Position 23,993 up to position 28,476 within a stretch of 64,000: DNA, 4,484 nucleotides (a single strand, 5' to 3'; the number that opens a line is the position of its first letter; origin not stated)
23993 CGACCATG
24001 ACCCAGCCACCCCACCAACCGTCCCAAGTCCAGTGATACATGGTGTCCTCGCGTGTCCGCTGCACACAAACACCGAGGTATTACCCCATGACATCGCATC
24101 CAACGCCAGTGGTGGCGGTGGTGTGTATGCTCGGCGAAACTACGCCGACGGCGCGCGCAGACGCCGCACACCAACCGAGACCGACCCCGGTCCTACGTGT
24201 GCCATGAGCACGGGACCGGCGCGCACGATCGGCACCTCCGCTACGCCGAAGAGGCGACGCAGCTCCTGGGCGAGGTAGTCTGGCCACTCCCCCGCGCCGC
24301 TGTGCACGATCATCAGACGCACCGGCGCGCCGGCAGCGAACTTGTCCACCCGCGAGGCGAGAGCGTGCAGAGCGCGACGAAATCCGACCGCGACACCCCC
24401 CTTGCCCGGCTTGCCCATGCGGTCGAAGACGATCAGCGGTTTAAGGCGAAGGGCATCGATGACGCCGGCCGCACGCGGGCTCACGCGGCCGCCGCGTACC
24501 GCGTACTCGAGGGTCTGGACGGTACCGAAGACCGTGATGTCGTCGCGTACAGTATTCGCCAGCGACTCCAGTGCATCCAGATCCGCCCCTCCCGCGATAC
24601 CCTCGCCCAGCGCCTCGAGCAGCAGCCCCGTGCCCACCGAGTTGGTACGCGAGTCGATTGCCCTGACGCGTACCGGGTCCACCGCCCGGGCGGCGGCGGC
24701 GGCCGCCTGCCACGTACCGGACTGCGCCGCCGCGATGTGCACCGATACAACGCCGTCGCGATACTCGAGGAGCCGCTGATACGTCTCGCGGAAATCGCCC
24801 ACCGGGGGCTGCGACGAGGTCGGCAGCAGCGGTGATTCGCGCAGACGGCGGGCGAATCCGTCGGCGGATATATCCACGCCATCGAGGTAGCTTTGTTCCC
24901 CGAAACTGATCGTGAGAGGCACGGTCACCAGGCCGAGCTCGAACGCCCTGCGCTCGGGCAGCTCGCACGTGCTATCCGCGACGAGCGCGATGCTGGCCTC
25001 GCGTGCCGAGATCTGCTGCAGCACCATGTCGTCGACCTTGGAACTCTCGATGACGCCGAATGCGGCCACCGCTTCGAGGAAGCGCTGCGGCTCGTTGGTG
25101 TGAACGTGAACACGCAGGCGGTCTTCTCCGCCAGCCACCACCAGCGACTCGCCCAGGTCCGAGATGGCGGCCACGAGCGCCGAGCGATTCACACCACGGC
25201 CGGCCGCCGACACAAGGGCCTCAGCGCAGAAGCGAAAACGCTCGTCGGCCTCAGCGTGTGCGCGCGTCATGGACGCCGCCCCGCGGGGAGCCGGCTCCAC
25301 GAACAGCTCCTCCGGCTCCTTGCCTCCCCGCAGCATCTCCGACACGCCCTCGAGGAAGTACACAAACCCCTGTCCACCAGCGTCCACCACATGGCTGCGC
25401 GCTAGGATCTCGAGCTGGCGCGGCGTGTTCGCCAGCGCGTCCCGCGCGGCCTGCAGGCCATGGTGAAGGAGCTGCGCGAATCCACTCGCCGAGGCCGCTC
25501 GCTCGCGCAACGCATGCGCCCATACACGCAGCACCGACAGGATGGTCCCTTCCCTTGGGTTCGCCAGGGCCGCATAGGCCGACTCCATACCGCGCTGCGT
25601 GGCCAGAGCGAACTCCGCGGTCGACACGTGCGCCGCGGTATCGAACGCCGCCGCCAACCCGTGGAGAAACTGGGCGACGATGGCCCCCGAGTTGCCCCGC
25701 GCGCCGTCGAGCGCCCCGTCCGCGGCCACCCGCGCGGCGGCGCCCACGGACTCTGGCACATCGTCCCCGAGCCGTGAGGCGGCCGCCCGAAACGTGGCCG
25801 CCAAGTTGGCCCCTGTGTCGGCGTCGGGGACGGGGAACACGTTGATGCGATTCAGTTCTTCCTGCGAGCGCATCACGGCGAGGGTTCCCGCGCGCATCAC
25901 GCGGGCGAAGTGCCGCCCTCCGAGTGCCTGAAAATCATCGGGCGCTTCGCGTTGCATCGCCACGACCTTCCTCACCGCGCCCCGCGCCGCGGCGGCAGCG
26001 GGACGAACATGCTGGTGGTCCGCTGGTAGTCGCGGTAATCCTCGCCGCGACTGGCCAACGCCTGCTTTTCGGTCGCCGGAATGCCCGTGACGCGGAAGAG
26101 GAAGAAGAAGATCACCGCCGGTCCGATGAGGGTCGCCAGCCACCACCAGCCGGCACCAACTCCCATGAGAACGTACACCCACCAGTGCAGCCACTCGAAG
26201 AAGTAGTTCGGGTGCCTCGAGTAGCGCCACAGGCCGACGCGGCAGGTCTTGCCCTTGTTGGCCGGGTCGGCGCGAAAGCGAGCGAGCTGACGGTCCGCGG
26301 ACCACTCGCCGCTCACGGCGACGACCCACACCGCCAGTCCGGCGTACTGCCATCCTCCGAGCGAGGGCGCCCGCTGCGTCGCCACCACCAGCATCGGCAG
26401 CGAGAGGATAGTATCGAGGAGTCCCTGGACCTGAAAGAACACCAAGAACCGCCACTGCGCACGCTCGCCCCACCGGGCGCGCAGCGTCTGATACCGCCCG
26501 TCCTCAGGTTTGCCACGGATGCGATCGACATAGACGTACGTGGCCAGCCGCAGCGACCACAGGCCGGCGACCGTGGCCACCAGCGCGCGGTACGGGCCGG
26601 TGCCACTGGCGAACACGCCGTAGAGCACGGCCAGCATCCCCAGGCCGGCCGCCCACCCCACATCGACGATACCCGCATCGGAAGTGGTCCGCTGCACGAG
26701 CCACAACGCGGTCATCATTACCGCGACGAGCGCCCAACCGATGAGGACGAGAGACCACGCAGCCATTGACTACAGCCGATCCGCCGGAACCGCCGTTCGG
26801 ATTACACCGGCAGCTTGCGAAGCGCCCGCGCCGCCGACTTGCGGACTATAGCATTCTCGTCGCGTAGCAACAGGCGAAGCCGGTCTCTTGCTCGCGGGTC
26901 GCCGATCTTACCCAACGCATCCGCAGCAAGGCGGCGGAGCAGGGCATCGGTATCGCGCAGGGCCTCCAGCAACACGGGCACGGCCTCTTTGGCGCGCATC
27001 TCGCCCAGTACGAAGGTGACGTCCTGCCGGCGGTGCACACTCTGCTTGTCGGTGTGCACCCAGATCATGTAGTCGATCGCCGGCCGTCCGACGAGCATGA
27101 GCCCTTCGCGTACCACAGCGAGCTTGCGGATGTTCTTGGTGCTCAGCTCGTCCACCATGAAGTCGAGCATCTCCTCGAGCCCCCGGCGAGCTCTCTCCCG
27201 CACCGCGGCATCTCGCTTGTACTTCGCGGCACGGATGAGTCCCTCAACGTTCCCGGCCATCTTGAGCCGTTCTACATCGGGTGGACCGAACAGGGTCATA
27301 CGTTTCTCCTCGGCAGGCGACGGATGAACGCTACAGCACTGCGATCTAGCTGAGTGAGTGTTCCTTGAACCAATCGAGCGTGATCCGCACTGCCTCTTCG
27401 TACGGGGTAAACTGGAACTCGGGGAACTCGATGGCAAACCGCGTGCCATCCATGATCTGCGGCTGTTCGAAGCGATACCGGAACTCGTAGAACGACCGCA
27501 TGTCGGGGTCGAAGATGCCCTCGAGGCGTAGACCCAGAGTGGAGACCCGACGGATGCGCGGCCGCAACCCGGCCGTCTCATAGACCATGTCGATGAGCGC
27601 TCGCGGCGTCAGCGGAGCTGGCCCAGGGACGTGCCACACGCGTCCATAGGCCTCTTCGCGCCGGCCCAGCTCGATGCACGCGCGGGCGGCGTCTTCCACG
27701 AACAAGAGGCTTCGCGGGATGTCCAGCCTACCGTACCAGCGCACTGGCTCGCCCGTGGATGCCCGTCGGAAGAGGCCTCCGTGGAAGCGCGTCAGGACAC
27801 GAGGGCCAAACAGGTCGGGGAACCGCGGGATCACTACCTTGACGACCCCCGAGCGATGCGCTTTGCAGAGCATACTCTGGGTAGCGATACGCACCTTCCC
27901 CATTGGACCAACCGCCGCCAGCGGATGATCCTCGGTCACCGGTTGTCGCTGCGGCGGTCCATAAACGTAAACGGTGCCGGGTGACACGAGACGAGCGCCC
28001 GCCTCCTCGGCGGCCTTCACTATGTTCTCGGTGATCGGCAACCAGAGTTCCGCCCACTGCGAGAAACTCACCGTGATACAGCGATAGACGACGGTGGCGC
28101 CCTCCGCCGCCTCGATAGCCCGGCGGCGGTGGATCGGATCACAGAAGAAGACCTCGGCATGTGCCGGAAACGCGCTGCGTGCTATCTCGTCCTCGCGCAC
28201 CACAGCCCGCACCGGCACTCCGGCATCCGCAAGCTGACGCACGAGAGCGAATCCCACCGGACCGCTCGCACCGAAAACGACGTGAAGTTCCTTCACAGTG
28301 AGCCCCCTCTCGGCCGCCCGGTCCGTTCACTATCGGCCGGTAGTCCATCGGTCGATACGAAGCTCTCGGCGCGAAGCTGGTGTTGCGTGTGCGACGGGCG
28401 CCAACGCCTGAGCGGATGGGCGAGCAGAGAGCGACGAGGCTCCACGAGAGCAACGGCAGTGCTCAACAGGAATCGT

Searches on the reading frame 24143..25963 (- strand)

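Call 53: search_protein_families(library=pfam, proteins=[window:24143-25963:-], max_evalue=0.0001)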
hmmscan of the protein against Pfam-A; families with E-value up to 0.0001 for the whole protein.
window:24143-25963:- (607 aa): 3 families
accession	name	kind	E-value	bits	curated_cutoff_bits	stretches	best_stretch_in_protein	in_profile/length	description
PF02645.21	DegV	-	9.8e-60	202.7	27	1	324-599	1-277/280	Uncharacterised protein, DegV family COG1307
PF02734.22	Dak2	-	2.2e-36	125.8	27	1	44-208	1-173/174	DAK2 domain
PF21645.3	FakA-like_M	-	2.9e-17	62.7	24.9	1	243-317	2-77/80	Fatty acid kinase subunit A-like, middle domain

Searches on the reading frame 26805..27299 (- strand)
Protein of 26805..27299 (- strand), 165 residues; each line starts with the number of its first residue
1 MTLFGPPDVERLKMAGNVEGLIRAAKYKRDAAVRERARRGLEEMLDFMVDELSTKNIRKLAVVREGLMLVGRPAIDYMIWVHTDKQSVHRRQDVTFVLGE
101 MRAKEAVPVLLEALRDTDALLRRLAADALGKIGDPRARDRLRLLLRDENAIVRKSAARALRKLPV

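Call 53: search_protein_families(library=pfam, proteins=[window:26805-27299:-], max_evalue=0.0001)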
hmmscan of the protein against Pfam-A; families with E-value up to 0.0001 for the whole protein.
window:26805-27299:- (165 aa): 4 families
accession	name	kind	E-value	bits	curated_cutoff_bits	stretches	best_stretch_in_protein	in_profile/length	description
PF13646.12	HEAT_2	-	9.8e-16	58.3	27.7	1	91-161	17-88/88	HEAT repeats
PF03130.22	HEAT_PBS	-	7.8e-11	41.8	20.9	0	121-147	1-27/27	PBS lyase HEAT-like repeat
PF02985.28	HEAT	-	2.7e-08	33.8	23.5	0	107-133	2-28/31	HEAT repeat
PF13513.12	HEAT_EZ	-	7.7e-07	29.9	27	0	103-132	26-55/55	HEAT-like repeat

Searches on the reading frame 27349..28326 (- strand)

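Call 53: search_protein_families(library=pfam, proteins=[window:27349-28326:-], max_evalue=0.0001)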
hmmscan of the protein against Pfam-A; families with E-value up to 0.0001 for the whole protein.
window:27349-28326:- (326 aa): 5 families
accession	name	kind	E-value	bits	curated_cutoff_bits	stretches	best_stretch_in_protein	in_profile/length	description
PF01370.27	Epimerase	-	1.5e-22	80.7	20.9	1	16-223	2-227/240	NAD dependent epimerase/dehydratase family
PF13460.12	NAD_binding_10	-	8.4e-09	36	27.2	1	19-122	1-102/184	NAD(P)H-binding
PF05368.20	NmrA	-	1.4e-08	35.2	27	1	16-111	6-99/298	NmrA-like family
PF16363.11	GDP_Man_Dehyd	-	3.3e-06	27.2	27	0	102-225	109-241/332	GDP-mannose 4,6 dehydratase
PF04321.23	RmlD_sub_bind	-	4.5e-06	26.4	27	1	16-252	4-231/287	RmlD substrate binding domain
